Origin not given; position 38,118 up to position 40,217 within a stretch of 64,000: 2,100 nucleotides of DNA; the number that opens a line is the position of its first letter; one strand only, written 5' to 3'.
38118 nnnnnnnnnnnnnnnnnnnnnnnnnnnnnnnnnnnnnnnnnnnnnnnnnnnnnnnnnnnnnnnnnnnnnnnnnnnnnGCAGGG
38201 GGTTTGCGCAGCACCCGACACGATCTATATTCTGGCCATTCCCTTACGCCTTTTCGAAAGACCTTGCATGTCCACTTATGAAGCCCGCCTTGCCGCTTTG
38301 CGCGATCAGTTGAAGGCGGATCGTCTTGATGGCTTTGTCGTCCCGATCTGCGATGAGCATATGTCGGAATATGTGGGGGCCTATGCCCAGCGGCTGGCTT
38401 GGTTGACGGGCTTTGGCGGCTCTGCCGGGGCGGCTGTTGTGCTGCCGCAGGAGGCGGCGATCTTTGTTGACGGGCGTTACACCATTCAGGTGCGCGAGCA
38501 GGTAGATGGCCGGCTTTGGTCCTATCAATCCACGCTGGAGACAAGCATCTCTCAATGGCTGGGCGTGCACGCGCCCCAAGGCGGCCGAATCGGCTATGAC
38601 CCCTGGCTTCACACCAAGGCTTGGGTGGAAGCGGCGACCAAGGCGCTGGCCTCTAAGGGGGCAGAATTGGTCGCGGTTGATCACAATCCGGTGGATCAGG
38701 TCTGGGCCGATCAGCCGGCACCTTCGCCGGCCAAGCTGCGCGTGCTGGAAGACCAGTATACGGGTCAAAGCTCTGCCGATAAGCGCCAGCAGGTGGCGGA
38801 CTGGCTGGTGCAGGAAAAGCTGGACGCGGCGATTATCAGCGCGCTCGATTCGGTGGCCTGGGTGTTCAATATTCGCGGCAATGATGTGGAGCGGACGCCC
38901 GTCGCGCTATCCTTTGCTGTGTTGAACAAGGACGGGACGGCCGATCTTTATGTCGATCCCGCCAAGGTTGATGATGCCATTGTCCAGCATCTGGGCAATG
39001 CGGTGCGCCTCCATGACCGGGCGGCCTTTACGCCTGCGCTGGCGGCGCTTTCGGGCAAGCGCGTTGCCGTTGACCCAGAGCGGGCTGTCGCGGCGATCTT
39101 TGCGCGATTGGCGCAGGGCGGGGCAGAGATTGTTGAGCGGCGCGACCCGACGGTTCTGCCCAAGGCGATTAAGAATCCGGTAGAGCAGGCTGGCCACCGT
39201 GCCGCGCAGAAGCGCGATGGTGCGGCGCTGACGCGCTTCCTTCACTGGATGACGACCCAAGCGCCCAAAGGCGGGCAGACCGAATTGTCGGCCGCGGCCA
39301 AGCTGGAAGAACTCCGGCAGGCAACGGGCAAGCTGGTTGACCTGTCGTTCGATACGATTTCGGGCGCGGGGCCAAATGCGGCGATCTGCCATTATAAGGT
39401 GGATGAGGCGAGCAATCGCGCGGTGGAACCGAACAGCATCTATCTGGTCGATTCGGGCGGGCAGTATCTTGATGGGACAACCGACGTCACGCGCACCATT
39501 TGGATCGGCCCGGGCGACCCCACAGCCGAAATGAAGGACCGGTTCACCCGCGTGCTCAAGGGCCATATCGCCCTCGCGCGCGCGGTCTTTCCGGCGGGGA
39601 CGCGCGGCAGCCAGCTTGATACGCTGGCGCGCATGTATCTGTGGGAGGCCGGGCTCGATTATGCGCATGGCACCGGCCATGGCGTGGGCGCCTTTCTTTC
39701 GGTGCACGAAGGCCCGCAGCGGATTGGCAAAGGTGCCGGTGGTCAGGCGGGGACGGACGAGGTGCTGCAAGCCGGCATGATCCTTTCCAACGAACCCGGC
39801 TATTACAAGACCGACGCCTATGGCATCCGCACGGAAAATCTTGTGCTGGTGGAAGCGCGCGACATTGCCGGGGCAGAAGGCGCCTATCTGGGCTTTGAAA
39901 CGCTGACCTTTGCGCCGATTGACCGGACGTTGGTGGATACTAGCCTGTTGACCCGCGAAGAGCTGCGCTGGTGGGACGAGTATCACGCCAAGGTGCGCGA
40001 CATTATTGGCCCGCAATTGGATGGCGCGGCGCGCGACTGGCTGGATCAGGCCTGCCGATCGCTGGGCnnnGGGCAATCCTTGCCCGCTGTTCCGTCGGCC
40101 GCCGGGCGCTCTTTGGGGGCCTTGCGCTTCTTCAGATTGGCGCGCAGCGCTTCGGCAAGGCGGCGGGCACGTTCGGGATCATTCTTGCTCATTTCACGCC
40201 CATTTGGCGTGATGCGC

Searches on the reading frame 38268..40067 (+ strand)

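Call 14: search_protein_families(library=pfam, proteins=[window:38268-40067:+], max_evalue=0.001)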
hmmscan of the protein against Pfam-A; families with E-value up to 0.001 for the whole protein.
window:38268-40067:+ (600 aa): 4 families
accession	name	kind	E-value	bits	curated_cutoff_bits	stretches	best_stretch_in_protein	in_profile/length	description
PF00557.29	Peptidase_M24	-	2.3e-53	181.5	23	1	309-529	2-207/208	Metallopeptidase family M24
PF16189.11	Creatinase_N_2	-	1e-44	152.8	29.7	1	148-306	1-161/161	Creatinase/Prolidase N-terminal domain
PF16188.10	Peptidase_M24_C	-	6.9e-23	80.8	28.9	1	540-598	2-62/63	C-terminal region of peptidase_M24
PF01321.24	Creatinase_N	-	5.5e-22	79.1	22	1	7-139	1-120/128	Creatinase/Prolidase N-terminal domain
